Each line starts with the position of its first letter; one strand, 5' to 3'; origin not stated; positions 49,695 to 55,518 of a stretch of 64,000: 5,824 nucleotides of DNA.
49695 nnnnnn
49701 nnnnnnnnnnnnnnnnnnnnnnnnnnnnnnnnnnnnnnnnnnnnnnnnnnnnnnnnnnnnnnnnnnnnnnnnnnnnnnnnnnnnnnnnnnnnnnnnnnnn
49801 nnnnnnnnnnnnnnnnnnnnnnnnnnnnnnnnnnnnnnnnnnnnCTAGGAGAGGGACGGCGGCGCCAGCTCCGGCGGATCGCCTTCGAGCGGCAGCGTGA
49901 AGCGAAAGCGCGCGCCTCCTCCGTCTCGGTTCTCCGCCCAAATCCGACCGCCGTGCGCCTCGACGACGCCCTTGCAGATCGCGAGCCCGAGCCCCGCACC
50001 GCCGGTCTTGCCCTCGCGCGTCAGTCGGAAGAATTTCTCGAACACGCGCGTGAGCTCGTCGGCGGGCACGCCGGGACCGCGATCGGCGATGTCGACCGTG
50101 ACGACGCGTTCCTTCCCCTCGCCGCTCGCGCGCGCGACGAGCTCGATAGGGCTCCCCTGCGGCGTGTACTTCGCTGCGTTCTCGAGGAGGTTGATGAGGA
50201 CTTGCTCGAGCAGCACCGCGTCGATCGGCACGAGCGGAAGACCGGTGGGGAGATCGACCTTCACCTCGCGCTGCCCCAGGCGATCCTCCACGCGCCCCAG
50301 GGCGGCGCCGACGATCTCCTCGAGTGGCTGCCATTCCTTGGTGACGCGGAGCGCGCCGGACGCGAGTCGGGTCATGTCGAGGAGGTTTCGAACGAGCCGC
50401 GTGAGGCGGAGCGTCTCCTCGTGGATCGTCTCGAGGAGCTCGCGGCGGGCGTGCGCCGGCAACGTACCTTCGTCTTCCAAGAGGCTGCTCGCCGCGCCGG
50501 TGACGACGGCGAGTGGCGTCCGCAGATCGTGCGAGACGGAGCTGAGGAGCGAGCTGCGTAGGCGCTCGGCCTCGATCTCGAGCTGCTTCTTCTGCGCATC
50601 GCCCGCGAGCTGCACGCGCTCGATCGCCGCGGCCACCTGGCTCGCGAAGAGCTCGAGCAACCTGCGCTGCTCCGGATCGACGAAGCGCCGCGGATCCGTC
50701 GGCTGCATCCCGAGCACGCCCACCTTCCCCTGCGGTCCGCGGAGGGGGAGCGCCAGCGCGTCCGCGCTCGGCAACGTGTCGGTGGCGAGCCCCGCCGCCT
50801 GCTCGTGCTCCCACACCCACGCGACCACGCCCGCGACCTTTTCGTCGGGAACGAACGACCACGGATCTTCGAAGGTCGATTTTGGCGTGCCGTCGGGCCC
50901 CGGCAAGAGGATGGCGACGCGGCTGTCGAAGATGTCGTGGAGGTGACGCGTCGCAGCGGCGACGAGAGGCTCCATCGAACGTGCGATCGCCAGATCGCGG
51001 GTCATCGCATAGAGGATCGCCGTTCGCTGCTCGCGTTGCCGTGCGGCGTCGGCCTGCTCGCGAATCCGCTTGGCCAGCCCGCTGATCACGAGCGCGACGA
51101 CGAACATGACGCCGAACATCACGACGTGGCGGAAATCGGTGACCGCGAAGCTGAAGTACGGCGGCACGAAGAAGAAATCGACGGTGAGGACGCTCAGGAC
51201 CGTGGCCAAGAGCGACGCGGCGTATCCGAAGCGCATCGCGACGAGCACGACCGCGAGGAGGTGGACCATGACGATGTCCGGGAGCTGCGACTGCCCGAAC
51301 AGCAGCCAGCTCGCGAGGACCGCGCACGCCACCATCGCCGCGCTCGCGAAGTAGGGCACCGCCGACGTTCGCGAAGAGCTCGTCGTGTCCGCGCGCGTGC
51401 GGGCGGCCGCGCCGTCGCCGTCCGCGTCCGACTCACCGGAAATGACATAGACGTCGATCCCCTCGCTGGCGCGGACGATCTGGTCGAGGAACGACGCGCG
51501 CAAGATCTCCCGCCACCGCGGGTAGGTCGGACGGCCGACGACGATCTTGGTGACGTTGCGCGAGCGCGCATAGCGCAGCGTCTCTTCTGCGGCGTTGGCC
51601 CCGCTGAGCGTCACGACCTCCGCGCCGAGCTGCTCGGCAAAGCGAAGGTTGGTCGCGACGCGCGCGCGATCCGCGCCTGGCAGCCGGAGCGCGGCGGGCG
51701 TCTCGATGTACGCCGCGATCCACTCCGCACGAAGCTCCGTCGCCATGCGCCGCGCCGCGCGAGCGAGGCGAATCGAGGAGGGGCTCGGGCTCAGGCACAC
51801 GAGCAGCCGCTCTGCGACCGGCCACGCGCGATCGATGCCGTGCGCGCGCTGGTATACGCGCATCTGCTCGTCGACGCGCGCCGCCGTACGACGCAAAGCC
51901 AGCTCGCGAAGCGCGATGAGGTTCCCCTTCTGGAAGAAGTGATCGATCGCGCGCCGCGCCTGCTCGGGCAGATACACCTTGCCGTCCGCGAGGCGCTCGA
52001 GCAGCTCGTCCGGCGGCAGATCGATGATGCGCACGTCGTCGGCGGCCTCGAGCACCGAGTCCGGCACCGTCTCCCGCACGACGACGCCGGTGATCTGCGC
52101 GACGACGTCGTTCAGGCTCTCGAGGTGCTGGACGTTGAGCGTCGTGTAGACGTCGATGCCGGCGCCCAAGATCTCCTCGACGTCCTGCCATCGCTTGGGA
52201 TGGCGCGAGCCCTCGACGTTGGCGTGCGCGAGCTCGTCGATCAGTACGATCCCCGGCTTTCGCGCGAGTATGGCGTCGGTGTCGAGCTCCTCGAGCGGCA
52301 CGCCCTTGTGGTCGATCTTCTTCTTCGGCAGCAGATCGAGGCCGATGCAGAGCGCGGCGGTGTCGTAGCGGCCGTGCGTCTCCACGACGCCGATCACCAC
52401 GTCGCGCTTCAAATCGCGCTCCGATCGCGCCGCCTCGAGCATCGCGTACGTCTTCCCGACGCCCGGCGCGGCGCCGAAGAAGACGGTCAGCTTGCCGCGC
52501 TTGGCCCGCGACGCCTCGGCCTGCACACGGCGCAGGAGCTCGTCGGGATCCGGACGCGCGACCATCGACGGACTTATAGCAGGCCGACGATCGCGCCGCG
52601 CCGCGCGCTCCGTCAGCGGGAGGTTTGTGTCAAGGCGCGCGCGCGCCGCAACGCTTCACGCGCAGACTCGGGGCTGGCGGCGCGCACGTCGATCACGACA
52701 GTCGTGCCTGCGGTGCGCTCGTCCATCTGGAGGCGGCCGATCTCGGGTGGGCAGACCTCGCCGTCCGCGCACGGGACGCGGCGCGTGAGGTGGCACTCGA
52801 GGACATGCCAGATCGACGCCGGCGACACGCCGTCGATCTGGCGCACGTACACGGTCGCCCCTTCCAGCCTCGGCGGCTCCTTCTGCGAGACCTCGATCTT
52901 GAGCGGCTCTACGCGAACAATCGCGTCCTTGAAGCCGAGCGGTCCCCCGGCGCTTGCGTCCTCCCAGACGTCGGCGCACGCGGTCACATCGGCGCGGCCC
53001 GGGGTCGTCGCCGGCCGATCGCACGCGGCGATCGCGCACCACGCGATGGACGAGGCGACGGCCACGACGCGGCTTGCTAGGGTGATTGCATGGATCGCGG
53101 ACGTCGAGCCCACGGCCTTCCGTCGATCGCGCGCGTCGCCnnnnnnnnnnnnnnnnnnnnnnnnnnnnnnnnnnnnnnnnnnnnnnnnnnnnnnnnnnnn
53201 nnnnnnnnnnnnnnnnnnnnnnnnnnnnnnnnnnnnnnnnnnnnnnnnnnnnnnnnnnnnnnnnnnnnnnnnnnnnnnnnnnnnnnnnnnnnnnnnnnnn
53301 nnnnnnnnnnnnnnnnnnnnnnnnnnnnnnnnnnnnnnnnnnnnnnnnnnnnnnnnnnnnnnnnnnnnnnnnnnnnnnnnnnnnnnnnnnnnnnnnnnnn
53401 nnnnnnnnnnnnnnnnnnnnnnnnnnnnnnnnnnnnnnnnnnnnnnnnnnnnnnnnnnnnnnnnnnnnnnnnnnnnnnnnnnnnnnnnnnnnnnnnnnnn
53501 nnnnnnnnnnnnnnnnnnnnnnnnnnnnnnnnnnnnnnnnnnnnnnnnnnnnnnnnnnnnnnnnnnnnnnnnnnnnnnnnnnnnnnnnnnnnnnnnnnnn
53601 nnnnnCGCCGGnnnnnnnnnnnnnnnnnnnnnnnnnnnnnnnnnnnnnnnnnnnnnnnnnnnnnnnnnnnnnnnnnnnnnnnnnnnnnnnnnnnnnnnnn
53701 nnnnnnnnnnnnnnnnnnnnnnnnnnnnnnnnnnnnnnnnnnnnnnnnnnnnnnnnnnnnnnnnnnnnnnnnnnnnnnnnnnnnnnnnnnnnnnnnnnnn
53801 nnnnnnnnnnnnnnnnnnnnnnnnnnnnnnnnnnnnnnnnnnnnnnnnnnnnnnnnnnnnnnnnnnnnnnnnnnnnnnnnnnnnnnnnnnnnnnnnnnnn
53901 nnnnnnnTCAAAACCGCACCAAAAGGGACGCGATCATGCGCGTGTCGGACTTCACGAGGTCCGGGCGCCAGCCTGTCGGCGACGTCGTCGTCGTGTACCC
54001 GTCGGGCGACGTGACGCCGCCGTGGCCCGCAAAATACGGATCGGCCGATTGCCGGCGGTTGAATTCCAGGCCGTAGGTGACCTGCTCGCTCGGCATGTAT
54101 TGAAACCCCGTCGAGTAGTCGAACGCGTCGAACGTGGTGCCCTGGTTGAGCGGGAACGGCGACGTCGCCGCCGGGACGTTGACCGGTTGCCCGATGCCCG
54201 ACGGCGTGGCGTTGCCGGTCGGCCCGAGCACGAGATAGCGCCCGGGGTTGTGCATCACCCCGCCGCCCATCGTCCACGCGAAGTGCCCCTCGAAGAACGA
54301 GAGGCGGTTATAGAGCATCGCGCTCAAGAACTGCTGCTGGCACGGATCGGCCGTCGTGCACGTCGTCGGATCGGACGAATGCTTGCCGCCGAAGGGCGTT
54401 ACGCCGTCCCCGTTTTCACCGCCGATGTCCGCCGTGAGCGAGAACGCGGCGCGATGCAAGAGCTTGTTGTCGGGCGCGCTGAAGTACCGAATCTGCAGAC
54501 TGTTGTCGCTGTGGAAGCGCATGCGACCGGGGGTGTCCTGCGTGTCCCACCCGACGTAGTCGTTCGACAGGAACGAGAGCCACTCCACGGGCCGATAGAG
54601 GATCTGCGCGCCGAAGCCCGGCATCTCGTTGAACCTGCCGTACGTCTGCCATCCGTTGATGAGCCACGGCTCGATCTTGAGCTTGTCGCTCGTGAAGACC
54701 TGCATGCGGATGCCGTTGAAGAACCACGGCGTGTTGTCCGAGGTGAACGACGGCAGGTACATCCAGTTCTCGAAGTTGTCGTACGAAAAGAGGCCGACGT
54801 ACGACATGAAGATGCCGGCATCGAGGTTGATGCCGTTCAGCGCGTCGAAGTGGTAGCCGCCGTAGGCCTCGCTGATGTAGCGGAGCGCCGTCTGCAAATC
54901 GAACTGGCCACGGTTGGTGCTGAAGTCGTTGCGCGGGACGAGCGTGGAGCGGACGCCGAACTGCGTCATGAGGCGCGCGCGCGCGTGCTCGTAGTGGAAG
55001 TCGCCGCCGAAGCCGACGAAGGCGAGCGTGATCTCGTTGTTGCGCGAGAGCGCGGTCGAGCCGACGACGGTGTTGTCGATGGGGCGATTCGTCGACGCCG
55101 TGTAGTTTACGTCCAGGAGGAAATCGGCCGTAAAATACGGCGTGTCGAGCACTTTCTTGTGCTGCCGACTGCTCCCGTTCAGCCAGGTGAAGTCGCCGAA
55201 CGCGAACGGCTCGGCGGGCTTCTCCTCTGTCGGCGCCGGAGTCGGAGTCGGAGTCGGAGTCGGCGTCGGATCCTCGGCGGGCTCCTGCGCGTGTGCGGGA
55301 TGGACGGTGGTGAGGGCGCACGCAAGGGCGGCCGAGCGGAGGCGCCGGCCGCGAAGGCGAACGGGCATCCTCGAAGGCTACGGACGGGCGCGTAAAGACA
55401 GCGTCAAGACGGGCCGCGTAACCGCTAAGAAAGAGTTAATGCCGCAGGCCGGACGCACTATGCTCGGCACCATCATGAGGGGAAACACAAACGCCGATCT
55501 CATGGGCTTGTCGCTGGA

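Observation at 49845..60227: kdpD and kdpE split by a 4.9-kb insert; no kdpFABC; kdpE divergent from kup with an 11-bp-period direct repeat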

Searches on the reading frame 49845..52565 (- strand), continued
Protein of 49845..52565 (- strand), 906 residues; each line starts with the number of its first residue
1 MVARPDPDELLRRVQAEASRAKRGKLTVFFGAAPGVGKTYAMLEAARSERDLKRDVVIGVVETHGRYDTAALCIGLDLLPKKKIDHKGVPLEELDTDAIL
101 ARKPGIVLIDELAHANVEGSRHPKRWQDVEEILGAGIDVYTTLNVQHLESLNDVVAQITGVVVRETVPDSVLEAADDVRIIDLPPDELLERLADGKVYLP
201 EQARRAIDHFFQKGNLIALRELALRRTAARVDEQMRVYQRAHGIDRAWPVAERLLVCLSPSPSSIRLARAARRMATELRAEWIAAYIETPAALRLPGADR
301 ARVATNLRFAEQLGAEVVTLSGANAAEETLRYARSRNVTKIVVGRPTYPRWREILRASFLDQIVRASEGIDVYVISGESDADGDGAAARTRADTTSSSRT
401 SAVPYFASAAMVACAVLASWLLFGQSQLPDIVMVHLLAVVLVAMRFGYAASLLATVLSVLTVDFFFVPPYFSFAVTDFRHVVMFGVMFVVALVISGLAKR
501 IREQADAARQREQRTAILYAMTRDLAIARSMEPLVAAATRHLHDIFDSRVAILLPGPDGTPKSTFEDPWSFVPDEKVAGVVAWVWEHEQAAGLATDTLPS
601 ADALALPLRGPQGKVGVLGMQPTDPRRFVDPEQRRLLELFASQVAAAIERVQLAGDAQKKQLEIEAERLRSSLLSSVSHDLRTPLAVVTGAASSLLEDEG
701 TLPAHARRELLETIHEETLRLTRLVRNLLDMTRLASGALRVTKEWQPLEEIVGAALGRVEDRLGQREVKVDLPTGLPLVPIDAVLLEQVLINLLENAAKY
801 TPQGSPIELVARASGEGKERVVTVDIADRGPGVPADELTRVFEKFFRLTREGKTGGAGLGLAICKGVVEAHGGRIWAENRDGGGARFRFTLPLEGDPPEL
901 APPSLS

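Call 73: find_homologous_proteins(query=window:49845-52565:-, max_evalue=1e-100)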
Query window:49845-52565:- (906 aa): 7997 proteins with E <= 1e-100 among 8000 candidates; the best 120 are listed.
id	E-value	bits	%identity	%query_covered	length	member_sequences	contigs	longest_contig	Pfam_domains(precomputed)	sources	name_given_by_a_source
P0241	0.0e+0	1977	100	100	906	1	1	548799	PF13185.13,PF01590.33,PF02518.32,PF13492.13,PF00512.32,PF13493.12,PF02702.24,PF00582.33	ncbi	-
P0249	0.0e+0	1627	83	99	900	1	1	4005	PF13185.13,PF02518.32,PF13492.13,PF00512.32,PF13493.12,PF02702.24,PF00582.33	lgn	-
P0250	0.0e+0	1623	82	100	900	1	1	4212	PF02518.32,PF13492.13,PF00512.32,PF13493.12,PF02702.24,PF00582.33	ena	-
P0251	0.0e+0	1617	81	100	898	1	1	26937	PF13185.13,PF02518.32,PF13492.13,PF00512.32,PF13493.12,PF02702.24,PF00582.33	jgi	jgi:two-component system, OmpR family, sensor histidine kinase KdpD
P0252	0.0e+0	1614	82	99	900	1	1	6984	PF13185.13,PF02518.32,PF13492.13,PF00512.32,PF13493.12,PF02702.24,PF00582.33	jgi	jgi:two-component system, OmpR family, sensor histidine kinase KdpD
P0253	0.0e+0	1372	71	99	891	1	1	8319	PF13185.13,PF13581.13,PF02518.32,PF13492.13,PF00512.32,PF13493.12,PF02702.24,PF00582.33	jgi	jgi:two-component system sensor histidine kinase KdpD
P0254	0.0e+0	1368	69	99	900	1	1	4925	PF13185.13,PF02518.32,PF13492.13,PF00512.32,PF13493.12,PF02702.24,PF00582.33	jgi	jgi:two-component system sensor histidine kinase KdpD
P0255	0.0e+0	1363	70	99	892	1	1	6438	PF13185.13,PF01590.33,PF02518.32,PF13492.13,PF00512.32,PF13493.12,PF02702.24,PF00582.33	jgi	jgi:two-component system sensor histidine kinase KdpD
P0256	0.0e+0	1323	67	100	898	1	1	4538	PF02518.32,PF13492.13,PF00512.32,PF13493.12,PF02702.24,PF00582.33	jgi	jgi:two-component system sensor histidine kinase KdpD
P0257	0.0e+0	1312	67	99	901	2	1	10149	PF13185.13,PF02518.32,PF13492.13,PF00512.32,PF13493.12,PF02702.24,PF00582.33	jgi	-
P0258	0.0e+0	1305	67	99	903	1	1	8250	PF02518.32,PF13492.13,PF00512.32,PF13493.12,PF02702.24,PF00582.33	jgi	jgi:two-component system sensor histidine kinase KdpD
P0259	0.0e+0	1299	66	99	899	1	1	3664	PF02518.32,PF13492.13,PF00512.32,PF13493.12,PF02702.24,PF00582.33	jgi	jgi:two-component system, OmpR family, sensor histidine kinase KdpD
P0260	0.0e+0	1297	67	99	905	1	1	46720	PF13185.13,PF01590.33,PF02518.32,PF13492.13,PF00512.32,PF13493.12,PF02702.24,PF00582.33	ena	-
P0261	0.0e+0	1294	66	99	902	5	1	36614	PF13185.13,PF02518.32,PF13492.13,PF00512.32,PF13493.12,PF02702.24,PF00582.33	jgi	jgi:two-component system, OmpR family, sensor histidine kinase KdpD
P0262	0.0e+0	1294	66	99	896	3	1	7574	PF13185.13,PF13581.13,PF02518.32,PF13492.13,PF00512.32,PF13493.12,PF02702.24,PF00582.33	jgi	jgi:two-component system, OmpR family, sensor histidine kinase KdpD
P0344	0.0e+0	1237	64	100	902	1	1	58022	PF13185.13,PF02518.32,PF13492.13,PF00512.32,PF13493.12,PF02702.24,PF00582.33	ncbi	-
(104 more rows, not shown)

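Call 74: find_encoding_contigs(protein=P0252, flank=10000, max_places=2)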
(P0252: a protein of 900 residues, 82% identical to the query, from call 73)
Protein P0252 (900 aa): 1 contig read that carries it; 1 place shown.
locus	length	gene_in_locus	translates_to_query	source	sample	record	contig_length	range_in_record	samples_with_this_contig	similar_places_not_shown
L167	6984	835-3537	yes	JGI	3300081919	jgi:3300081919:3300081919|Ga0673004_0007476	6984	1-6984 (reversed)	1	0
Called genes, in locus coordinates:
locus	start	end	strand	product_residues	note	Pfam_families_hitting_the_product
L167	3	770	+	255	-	?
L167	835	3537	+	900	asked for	PF02702:KdpD, PF00582:Usp (weak), PF13493:DUF4118, PF13492:GAF_3, PF13185:GAF_2 (weak), PF00512:HisKA, PF02518:HATPase_c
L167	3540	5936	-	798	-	PF00989:PAS (faint), PF08448:PAS_4, PF02518:HATPase_c, PF00072:Response_reg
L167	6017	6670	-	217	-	-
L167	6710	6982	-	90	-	?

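Call 75: find_encoding_contigs(protein=P0344, flank=10000, max_places=2)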
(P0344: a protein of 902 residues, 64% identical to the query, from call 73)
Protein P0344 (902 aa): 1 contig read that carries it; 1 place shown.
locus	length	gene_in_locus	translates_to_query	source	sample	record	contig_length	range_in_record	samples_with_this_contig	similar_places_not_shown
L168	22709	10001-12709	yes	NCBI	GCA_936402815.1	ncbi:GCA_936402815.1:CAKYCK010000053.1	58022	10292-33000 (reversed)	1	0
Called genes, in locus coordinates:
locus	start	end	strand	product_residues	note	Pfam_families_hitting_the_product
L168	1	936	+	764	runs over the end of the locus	PF16919:PknG_rubred, PF00069:Pkinase, PF07714:PK_Tyr_Ser-Thr, PF16918:PknG_TPR, PF13428:TPR_14 (faint), PF14559:TPR_19 (weak), PF13432:TPR_16, PF14559:TPR_19 (weak), +3 more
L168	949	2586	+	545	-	PF00481:PP2C (weak), PF13672:PP2C_2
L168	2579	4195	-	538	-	PF01266:DAO, PF01494:FAD_binding_3 (faint), PF13450:NAD_binding_8 (weak), PF16901:DAO_C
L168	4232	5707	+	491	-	PF13520:AA_permease_2, PF00324:AA_permease, PF13906:AA_permease_C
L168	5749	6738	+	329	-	PF01545:Cation_efflux, PF16916:ZT_dimer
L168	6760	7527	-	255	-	PF00903:Glyoxalase, PF22677:Ble-like_N (weak), PF18029:Glyoxalase_6 (weak), PF00903:Glyoxalase, PF18029:Glyoxalase_6 (weak)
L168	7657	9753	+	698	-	PF21783:YNCE (weak), PF00034:Cytochrom_C (faint), PF13442:Cytochrome_CBB3 (faint), PF03150:CCP_MauG (weak)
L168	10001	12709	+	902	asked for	PF02702:KdpD, PF00582:Usp (weak), PF13493:DUF4118, PF13185:GAF_2 (weak), PF13492:GAF_3, PF00512:HisKA, PF02518:HATPase_c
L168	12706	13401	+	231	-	PF00072:Response_reg, PF00486:Trans_reg_C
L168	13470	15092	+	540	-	PF07642:BBP2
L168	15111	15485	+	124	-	-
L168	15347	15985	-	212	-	-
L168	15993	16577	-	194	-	PF00081:Sod_Fe_N, PF02777:Sod_Fe_C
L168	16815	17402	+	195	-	PF12779:WXXGXW (faint)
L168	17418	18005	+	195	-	-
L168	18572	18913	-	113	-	-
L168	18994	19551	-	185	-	-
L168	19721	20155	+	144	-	PF10604:Polyketide_cyc2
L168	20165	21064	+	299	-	PF00149:Metallophos (faint)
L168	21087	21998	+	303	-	PF12974:Phosphonate-bd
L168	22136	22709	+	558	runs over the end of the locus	PF18013:Phage_lysozyme2, PF16158:N_BRCA1_IG (weak)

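Call 78: find_encoding_contigs(protein=P0249, flank=5000, max_places=2)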
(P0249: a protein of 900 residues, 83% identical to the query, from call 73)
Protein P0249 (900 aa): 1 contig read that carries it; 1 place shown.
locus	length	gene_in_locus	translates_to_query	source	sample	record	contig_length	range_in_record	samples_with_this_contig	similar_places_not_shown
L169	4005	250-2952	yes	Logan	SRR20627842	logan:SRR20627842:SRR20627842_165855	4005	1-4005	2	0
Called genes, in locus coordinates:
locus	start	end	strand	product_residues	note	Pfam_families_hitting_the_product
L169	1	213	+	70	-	?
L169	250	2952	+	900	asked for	PF02702:KdpD, PF00582:Usp (weak), PF13493:DUF4118, PF13185:GAF_2 (weak), PF13492:GAF_3, PF00512:HisKA, PF02518:HATPase_c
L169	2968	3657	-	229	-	-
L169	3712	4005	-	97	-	?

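Call 79: find_encoding_contigs(protein=P0250, flank=5000, max_places=2)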
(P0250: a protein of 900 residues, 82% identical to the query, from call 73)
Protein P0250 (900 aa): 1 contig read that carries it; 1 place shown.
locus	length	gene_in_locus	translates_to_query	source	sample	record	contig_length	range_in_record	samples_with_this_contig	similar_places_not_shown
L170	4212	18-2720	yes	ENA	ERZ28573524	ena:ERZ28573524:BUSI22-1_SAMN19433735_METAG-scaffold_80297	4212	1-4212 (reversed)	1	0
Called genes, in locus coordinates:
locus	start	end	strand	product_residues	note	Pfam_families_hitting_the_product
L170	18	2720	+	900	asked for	PF02702:KdpD, PF00582:Usp (weak), PF13493:DUF4118, PF13492:GAF_3, PF00512:HisKA, PF02518:HATPase_c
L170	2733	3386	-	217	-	-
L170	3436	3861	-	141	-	-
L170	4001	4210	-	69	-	?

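Call 84: search_protein_families(library=pfam, proteins=[L007:4849-6942:+], max_evalue=0.001)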
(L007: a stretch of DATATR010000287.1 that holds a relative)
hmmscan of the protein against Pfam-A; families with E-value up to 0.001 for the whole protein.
L007:4849-6942:+ (697 aa): 2 families
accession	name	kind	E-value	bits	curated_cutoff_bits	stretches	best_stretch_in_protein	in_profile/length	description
PF13520.12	AA_permease_2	-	1.8e-19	70.4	27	1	65-470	27-425/427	Amino acid permease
PF00324.27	AA_permease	-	2.4e-11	43.4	24.6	1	70-470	32-451/470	Amino acid permease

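Call 85: search_solved_structures(query=L007:4849-6942:+, max_evalue=0.001)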
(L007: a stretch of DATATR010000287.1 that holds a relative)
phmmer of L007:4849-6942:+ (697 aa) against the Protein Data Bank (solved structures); distinct sequences matched with E-value up to 0.001: 1.
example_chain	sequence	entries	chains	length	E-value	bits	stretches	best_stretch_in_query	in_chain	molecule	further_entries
6s3k_B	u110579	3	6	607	4.4e-54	186.9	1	11-497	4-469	APC family permease | Potassium transporter KimA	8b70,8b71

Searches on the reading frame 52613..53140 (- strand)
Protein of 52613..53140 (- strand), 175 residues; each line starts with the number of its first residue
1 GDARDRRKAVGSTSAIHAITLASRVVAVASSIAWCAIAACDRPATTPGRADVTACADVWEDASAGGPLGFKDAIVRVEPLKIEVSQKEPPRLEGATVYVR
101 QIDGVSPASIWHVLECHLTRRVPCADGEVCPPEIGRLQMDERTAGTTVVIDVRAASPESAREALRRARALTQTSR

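Call 25: search_protein_families(library=ncbifam, proteins=[window:52613-53140:-], max_evalue=0.01)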
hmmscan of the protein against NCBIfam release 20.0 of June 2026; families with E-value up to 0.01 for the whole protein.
window:52613-53140:- (175 aa): 1 family
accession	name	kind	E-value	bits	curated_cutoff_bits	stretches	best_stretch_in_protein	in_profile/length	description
NF011271.0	PRK14678.1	equivalog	0.0093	16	172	0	10-56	61-101/120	hypothetical protein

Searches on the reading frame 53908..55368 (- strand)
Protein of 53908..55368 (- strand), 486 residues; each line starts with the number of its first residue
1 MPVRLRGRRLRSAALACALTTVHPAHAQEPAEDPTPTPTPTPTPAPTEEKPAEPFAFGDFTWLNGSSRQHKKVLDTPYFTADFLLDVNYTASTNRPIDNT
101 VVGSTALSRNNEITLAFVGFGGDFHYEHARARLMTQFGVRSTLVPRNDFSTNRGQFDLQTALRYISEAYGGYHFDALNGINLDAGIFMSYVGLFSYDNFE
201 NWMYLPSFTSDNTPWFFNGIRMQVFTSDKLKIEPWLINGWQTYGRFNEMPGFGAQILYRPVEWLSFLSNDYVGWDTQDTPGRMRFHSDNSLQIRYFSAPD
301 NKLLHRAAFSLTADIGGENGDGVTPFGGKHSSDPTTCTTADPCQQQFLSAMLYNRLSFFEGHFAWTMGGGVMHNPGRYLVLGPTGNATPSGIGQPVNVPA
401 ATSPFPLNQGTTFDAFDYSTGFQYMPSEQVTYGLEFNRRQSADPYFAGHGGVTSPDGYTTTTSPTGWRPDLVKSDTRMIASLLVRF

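Call 3: search_protein_families(library=pfam, proteins=[window:53908-55368:-], max_evalue=0.01)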
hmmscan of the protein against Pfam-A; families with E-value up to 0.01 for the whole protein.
window:53908-55368:- (486 aa): 1 family
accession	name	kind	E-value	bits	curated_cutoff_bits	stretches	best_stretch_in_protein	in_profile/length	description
PF07642.17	BBP2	-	1.2e-34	120.5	26.2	1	84-454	7-326/339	Putative beta-barrel porin-2, OmpL-like. bbp2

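Call 18: find_encoding_contigs(protein=window:53908-55368:-, flank=10000, max_places=4)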
Protein window:53908-55368:- (486 aa): no gene with exactly this product is on record in the collection.

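Call 25: search_protein_families(library=ncbifam, proteins=[window:53908-55368:-], max_evalue=0.01)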
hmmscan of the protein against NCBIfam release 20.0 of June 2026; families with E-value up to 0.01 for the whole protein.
window:53908-55368:- (486 aa): 0 families
